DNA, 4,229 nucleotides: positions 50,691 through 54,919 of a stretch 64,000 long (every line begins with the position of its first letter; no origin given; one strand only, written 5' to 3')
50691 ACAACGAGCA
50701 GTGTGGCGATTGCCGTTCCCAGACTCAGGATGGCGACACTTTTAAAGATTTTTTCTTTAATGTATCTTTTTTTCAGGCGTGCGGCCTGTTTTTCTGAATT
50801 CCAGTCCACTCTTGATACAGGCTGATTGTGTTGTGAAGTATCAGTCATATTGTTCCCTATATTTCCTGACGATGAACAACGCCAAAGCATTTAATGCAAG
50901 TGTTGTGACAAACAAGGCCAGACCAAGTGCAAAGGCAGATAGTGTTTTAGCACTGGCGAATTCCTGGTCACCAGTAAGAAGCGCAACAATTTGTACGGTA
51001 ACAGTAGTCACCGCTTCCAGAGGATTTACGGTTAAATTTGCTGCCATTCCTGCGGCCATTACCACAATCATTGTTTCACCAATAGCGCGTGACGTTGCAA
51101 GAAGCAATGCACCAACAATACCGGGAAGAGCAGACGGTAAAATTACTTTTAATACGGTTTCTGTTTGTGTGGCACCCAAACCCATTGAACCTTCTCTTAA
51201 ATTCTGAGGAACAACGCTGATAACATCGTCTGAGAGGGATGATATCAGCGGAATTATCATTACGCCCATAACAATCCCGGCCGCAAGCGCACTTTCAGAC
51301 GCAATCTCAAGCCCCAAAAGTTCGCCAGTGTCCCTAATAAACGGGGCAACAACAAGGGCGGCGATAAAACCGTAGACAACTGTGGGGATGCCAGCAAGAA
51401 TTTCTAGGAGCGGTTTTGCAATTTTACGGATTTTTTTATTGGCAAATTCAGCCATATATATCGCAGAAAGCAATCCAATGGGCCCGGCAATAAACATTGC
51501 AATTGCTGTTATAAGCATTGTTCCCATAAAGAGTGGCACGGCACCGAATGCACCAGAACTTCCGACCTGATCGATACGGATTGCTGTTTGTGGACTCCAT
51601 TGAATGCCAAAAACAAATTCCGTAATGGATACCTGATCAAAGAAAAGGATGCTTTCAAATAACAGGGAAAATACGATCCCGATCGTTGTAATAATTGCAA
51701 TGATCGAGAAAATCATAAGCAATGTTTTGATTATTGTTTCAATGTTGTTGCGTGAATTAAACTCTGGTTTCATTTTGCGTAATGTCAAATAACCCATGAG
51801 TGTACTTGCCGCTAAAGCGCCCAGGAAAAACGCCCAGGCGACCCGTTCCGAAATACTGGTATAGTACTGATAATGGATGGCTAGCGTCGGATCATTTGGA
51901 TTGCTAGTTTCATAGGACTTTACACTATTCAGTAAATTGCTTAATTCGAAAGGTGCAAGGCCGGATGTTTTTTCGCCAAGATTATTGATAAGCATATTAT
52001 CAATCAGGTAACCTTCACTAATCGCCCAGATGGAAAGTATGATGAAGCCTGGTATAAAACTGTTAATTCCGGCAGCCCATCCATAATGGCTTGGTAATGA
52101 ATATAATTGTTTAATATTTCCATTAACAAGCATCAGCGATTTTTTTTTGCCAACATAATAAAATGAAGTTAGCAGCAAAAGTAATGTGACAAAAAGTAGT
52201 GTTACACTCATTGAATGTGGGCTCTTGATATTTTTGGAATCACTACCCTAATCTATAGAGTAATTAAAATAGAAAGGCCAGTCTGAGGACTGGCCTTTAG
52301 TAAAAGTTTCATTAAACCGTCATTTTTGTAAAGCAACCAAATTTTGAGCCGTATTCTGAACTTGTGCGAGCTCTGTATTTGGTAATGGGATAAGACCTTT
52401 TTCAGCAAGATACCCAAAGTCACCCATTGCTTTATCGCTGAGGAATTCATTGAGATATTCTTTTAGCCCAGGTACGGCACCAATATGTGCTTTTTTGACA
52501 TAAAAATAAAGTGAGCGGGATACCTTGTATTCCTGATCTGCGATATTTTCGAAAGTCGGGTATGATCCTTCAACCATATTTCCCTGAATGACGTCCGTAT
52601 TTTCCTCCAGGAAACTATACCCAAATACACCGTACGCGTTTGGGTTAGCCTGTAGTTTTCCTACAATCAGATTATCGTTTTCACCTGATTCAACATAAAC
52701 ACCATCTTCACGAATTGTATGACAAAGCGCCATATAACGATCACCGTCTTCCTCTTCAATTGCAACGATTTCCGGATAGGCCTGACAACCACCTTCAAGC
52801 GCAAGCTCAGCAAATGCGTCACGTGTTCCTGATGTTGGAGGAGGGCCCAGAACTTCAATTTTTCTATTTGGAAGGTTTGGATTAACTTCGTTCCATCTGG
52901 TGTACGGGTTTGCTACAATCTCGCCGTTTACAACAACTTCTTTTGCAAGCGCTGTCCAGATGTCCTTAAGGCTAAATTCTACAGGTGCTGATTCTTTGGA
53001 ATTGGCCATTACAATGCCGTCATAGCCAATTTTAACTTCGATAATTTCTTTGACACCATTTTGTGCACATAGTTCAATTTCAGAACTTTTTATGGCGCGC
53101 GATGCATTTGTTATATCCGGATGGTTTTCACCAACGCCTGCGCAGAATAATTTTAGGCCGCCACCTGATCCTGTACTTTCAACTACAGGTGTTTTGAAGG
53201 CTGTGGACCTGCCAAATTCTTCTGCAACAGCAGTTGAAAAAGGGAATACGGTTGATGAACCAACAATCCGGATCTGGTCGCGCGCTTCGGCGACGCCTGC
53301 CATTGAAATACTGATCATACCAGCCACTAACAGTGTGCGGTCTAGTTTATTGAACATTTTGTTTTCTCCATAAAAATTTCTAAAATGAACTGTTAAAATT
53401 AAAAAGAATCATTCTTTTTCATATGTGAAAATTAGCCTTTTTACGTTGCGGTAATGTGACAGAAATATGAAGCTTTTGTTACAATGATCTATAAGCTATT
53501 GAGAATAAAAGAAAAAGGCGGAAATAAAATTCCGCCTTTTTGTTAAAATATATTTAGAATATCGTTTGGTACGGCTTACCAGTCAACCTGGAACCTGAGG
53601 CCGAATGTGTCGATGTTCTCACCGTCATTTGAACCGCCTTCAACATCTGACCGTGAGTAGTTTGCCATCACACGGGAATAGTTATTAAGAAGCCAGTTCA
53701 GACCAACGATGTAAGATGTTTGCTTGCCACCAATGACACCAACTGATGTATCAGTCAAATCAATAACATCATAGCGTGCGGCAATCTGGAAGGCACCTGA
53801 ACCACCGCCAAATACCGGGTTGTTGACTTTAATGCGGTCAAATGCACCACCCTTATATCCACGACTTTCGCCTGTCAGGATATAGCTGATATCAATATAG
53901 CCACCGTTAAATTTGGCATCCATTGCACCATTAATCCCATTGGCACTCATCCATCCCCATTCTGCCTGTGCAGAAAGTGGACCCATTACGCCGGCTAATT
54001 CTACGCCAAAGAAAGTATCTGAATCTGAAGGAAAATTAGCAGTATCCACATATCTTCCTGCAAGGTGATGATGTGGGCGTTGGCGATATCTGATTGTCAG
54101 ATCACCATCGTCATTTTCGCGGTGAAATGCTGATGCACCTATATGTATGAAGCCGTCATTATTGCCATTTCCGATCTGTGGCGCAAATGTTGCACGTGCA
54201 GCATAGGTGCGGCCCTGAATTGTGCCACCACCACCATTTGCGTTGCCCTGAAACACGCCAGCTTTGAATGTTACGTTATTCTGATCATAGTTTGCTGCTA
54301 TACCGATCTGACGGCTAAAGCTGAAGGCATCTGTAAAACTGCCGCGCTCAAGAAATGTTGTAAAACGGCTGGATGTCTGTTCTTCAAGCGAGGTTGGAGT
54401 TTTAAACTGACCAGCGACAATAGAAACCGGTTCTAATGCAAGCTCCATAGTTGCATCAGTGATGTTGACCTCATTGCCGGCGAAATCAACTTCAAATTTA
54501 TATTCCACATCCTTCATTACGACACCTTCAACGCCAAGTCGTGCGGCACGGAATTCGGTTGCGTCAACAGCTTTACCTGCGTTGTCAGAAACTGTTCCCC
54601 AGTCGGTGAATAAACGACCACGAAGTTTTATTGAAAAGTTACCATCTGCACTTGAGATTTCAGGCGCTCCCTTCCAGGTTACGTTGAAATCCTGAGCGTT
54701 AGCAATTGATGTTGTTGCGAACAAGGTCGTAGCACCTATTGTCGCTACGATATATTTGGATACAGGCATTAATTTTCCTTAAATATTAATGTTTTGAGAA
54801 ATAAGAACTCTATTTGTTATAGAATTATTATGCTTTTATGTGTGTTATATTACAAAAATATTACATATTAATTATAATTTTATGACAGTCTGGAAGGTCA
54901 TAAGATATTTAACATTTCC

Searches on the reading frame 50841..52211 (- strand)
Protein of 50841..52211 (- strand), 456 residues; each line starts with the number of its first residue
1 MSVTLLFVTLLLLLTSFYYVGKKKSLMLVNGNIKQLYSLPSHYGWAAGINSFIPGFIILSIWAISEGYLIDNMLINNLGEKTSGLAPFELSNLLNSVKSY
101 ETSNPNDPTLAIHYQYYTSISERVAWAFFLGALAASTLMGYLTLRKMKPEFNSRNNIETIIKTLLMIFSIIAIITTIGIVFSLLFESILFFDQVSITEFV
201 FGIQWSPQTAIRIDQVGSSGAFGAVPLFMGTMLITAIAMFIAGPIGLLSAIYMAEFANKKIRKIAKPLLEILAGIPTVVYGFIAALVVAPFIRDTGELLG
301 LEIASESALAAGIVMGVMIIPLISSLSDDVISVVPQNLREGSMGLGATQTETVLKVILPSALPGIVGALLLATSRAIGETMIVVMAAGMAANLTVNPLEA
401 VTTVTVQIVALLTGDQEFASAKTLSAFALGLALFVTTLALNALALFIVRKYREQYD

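Call 30: search_protein_families(library=pfam, proteins=[window:50841-52211:-], max_evalue=0.00001)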
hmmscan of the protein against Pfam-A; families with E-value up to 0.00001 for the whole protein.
window:50841-52211:- (456 aa): 2 families
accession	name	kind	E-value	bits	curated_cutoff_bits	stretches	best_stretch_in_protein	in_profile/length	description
PF00528.27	BPD_transp_1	-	1.2e-15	58.1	26.4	1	246-452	1-183/184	Binding-protein-dependent transport system inner membrane component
PF12501.13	DUF3708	-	1.3e-15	57.9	24.1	1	9-173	3-164/166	Phosphate ATP-binding cassette transporter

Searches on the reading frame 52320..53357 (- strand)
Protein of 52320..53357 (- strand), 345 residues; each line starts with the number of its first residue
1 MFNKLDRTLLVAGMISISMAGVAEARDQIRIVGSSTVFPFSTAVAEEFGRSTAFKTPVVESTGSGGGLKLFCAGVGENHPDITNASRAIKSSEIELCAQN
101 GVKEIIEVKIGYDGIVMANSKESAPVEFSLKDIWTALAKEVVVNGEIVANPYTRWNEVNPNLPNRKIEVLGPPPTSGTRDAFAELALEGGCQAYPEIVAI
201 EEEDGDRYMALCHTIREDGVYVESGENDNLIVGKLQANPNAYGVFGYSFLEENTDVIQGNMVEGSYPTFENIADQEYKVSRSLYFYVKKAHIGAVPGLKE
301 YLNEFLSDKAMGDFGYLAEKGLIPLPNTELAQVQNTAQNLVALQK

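Call 30: search_protein_families(library=pfam, proteins=[window:52320-53357:-], max_evalue=0.00001)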
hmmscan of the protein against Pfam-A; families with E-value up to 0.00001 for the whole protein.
window:52320-53357:- (345 aa): 1 family
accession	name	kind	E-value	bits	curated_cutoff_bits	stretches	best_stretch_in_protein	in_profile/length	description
PF12849.12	PBP_like_2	-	3.3e-45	155.4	27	1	21-309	4-267/267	PBP superfamily domain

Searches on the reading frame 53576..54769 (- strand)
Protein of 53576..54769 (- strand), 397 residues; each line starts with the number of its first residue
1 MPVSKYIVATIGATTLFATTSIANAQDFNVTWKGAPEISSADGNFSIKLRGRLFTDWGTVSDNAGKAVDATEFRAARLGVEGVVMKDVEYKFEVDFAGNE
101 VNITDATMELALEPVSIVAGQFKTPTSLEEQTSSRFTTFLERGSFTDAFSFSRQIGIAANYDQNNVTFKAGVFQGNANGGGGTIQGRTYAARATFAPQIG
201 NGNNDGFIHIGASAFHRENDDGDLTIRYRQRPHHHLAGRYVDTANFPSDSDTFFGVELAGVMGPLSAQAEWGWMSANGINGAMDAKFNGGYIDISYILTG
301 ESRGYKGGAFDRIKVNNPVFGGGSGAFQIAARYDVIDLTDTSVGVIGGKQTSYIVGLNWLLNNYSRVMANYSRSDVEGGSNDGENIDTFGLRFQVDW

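Call 30: search_protein_families(library=pfam, proteins=[window:53576-54769:-], max_evalue=0.00001)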
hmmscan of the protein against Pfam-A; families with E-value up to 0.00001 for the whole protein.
window:53576-54769:- (397 aa): 1 family
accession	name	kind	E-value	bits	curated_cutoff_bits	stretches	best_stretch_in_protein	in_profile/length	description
PF07396.17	Porin_O_P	-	3.1e-64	218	20.9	1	48-397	2-370/370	Phosphate-selective porin O and P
